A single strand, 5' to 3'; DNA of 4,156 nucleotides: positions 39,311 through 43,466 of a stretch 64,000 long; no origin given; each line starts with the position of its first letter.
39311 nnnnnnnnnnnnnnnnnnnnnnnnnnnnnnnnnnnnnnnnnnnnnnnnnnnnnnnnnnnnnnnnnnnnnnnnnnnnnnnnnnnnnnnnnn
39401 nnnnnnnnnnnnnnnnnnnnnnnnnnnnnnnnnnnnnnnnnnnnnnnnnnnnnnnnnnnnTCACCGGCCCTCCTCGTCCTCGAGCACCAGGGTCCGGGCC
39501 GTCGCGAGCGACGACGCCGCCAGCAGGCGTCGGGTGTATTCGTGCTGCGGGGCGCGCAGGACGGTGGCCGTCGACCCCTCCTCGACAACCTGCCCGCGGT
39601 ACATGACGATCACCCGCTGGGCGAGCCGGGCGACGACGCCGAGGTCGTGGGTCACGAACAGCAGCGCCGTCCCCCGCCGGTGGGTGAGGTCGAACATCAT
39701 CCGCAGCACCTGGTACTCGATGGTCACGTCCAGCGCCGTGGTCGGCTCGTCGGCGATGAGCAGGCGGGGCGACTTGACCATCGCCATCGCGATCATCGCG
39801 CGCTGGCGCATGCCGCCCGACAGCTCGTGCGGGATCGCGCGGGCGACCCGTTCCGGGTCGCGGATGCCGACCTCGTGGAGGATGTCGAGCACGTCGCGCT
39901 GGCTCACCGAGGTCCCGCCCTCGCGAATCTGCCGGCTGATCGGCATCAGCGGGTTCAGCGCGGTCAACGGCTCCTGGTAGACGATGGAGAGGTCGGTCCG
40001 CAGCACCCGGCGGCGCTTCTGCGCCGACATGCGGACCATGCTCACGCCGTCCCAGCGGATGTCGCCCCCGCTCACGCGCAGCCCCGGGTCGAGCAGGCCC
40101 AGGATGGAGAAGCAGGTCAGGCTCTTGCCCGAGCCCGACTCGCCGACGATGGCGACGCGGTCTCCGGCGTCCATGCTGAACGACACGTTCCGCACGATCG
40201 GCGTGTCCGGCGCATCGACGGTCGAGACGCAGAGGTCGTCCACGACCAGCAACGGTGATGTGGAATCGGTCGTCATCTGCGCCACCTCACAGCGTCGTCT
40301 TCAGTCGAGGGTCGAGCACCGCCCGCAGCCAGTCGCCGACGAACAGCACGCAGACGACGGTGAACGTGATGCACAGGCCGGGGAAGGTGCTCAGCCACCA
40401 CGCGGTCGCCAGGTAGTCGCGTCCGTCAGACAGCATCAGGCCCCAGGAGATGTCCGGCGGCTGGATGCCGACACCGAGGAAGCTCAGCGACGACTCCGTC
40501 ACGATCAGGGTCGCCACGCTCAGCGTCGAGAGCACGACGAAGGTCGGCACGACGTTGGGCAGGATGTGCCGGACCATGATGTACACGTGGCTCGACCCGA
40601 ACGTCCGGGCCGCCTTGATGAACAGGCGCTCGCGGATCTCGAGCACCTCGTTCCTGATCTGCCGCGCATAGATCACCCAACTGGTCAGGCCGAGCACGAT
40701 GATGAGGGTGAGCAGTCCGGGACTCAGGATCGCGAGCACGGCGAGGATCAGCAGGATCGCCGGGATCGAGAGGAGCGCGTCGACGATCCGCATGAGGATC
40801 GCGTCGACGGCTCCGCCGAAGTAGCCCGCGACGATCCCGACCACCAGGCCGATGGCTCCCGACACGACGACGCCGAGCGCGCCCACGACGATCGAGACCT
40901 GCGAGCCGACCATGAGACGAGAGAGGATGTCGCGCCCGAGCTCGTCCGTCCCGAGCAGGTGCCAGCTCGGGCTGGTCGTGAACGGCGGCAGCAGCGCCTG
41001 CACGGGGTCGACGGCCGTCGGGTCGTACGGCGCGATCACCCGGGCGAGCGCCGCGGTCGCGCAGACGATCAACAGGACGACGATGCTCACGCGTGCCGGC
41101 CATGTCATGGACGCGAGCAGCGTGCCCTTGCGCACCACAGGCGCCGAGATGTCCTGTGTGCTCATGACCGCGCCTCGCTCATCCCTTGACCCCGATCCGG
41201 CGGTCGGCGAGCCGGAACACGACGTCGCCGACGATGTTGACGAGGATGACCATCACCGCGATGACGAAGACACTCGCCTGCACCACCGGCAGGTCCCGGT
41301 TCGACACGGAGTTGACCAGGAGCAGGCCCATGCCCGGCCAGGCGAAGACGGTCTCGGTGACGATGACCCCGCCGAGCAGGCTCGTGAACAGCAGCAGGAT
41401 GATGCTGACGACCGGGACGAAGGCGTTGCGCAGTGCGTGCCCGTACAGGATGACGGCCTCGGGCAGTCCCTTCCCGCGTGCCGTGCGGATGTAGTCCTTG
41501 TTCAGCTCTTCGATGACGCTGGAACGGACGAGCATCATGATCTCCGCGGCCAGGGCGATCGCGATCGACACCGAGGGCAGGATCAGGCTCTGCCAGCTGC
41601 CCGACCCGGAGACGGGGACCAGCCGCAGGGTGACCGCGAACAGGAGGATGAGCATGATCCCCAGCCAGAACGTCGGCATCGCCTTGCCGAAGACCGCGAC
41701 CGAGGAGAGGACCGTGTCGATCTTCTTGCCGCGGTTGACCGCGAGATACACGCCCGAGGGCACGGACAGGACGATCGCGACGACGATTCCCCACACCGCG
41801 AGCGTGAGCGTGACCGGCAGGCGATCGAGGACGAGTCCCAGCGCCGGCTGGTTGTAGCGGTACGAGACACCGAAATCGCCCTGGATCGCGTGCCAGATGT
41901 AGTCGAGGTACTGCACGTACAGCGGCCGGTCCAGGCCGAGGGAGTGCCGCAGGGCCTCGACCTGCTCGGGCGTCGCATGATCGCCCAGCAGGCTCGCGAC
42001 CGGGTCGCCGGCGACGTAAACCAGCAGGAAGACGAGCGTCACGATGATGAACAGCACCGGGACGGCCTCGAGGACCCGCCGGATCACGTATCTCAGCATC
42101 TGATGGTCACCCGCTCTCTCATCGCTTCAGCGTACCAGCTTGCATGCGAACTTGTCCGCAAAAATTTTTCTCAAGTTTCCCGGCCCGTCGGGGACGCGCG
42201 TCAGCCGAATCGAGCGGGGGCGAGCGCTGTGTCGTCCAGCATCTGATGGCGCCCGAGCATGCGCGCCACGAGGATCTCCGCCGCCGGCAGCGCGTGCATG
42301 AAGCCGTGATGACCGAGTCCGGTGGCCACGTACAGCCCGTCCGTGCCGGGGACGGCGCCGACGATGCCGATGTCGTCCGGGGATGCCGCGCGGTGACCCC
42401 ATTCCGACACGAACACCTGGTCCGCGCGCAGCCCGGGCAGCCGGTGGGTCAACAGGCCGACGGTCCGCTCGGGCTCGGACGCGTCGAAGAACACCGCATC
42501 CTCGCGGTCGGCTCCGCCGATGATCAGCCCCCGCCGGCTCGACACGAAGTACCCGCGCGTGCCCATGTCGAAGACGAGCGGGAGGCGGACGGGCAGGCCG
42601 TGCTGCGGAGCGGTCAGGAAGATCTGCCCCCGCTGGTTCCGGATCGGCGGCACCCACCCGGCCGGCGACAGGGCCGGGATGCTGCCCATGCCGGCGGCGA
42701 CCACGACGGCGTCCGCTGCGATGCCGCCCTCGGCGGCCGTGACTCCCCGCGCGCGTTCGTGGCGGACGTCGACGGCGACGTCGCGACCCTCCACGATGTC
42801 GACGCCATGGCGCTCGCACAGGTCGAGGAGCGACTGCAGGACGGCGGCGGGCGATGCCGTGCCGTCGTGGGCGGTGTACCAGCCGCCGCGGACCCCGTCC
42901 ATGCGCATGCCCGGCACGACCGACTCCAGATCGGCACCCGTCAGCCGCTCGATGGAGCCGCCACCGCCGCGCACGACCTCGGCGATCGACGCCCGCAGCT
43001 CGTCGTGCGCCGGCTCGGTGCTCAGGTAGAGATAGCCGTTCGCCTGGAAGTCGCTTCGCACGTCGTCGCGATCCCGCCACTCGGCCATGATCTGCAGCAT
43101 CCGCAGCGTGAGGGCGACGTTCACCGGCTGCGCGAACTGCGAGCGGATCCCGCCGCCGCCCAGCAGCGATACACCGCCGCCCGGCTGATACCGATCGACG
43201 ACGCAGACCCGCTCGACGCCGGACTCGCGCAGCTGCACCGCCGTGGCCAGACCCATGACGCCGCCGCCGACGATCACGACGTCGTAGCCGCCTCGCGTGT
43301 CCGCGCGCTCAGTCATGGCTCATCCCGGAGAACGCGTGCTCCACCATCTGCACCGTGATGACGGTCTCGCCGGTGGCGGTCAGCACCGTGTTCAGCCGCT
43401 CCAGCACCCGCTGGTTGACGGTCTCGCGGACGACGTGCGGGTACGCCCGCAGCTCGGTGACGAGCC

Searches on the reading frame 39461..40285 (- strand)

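Call 8: search_protein_families(library=pfam, proteins=[window:39461-40285:-])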
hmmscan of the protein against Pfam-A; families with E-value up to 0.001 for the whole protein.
window:39461-40285:- (274 aa): 3 families
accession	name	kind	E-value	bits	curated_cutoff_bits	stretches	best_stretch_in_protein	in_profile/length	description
PF00005.33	ABC_tran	-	2e-28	100.1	25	1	32-183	2-137/137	ABC transporter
PF13304.12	AAA_21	-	5.6e-06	27.1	27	1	151-218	234-303/304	AAA domain, putative AbiEii toxin, Type IV TA system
PF02463.25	SMC_N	-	0.00072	19.5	40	0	44-224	27-208/220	RecF/RecN/SMC N terminal domain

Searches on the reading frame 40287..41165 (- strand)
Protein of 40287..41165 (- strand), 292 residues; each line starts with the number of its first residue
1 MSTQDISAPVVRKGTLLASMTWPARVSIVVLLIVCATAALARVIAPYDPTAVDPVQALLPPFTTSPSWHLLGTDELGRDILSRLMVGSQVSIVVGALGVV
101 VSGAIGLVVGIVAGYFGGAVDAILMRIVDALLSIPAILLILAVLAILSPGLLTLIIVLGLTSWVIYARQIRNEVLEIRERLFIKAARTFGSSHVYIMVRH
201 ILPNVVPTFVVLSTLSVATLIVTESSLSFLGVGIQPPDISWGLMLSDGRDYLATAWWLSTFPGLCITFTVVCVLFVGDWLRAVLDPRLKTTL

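Call 8: search_protein_families(library=pfam, proteins=[window:40287-41165:-])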
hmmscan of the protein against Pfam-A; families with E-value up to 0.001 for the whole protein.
window:40287-41165:- (292 aa): 2 families
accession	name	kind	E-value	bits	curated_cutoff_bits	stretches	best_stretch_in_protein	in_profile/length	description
PF00528.27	BPD_transp_1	-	4.2e-31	108.5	26.4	1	106-289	1-183/184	Binding-protein-dependent transport system inner membrane component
PF12911.12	OppC_N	-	0.0001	22.6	23.9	1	24-61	16-53/53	N-terminal TM domain of oligopeptide transport permease C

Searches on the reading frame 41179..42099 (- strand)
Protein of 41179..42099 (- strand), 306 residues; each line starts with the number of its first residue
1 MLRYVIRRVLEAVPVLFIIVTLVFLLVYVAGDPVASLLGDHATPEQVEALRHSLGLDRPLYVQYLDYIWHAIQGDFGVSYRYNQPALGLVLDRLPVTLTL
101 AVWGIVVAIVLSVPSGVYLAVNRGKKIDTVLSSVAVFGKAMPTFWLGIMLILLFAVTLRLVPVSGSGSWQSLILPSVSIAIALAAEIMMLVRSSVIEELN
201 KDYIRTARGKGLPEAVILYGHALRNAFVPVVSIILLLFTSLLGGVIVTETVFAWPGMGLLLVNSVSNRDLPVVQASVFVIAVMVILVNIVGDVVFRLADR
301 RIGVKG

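Call 8: search_protein_families(library=pfam, proteins=[window:41179-42099:-])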
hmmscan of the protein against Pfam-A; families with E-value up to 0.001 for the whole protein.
window:41179-42099:- (306 aa): 2 families
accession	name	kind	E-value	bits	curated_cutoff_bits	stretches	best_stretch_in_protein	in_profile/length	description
PF00528.27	BPD_transp_1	-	1.4e-39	136.1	26.4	1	113-302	2-182/184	Binding-protein-dependent transport system inner membrane component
PF19300.4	BPD_transp_1_N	-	8.5e-18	65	23.8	1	1-101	1-114/114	Binding-prot-dependent transport system membrane comp, N-term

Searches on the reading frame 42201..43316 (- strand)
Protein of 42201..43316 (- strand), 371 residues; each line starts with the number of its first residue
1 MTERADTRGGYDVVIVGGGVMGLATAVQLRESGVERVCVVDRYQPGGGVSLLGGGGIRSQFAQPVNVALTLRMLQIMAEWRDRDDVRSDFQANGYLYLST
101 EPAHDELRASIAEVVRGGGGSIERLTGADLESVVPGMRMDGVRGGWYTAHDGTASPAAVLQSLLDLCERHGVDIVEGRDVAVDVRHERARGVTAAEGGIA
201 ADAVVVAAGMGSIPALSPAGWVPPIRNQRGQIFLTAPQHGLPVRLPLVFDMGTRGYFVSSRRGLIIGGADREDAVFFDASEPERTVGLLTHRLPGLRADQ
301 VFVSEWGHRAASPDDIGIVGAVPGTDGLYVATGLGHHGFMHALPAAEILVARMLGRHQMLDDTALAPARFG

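Call 8: search_protein_families(library=pfam, proteins=[window:42201-43316:-])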
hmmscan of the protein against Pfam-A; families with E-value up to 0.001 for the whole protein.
window:42201-43316:- (371 aa): 8 families
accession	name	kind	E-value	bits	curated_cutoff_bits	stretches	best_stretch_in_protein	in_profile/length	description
PF01266.30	DAO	-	2.1e-55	189.1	27.9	1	12-351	1-352/353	FAD dependent oxidoreductase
PF03486.20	HI0933_like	-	4.4e-07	30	50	0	12-56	2-46/244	HI0933-like protein Rossmann domain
PF07992.20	Pyr_redox_2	-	5.5e-07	29.7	26.1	0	11-49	1-40/291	Pyridine nucleotide-disulphide oxidoreductase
PF12831.13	FAD_oxidored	-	3.5e-05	23.7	27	1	12-217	1-153/416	FAD dependent oxidoreductase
PF00890.30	FAD_binding_2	-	9.7e-05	22.2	20.4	1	12-209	1-202/414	FAD binding domain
PF13738.12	Pyr_redox_3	-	0.00011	22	30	0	14-44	1-31/305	Pyridine nucleotide-disulphide oxidoreductase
PF01494.25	FAD_binding_3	-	0.00035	20.3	22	1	11-44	2-34/349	FAD binding domain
PF01946.23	Thi4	-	0.00045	20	26.2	0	11-54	18-61/235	Thi4 family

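Call 23: search_protein_families(library=ncbifam, proteins=[window:42201-43316:-])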
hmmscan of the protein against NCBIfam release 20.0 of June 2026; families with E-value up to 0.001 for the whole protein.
window:42201-43316:- (371 aa): 30 families (the best 25 are shown)
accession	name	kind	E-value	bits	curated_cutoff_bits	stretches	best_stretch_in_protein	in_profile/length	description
TIGR02352.1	thiamin_ThiO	equivalog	3.8e-31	108.5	250.8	1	13-355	1-349/351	glycine oxidase ThiO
TIGR01373.1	soxB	subfamily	6.2e-22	78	529.45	1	6-359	26-387/407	sarcosine oxidase subunit beta family protein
NF001933.0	PRK00711.1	subfamily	4e-21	75.5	383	1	75-370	117-416/429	D-amino acid dehydrogenase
NF008425.0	PRK11259.1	equivalog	2.3e-19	69.6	257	1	10-217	4-210/377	N-methyl-L-tryptophan oxidase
TIGR03197.1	MnmC_Cterm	equivalog_domain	2.1e-18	66.6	174.2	1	12-370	1-392/400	FAD-dependent 5-carboxymethylaminomethyl-2-thiouridine(34) oxidoreductase MnmC1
TIGR03364.1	HpnW_proposed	hypoth_equivalog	8.7e-18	64.5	285.1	1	11-253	1-238/365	TIGR03364 family FAD-dependent oxidoreductase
NF002480.1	PRK01747.1-1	equivalog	9.6e-18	63.9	540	1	7-358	245-622/645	bifunctional tRNA (5-methylaminomethyl-2-thiouridine)(34)-methyltransferase MnmC2/FAD-dependent 5-carboxymethylaminomethyl-2-thiouridine(34)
NF009074.0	PRK12409.1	equivalog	6e-12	45.4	494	1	67-213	108-259/410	D-amino acid dehydrogenase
TIGR03329.1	Phn_aa_oxid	hypoth_equivalog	2.4e-09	36.5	632.8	1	11-207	25-232/460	putative aminophosphonate oxidoreductase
TIGR01377.1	soxA_mon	subfamily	1.8e-08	33.6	479.65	1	11-210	1-198/381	amino oxidase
NF050086.1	pipecolate_AmaA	exception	2.2e-08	33.1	600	1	11-208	26-233/425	L-pipecolate oxidase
TIGR02032.1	GG-red-SF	subfamily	2.4e-06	27.5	158.8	0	11-65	1-52/297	geranylgeranyl reductase family protein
NF008726.1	PRK11728.1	equivalog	3.6e-06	26.1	299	1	11-212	1-202/389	L-2-hydroxyglutarate oxidase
TIGR01813.1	flavo_cyto_c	subfamily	4.3e-06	25.7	285.45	1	12-58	1-47/444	flavocytochrome c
NF040813.1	pro_dh_Thprot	equivalog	7.4e-06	25.3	600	0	13-46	2-34/362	D-proline dehydrogenase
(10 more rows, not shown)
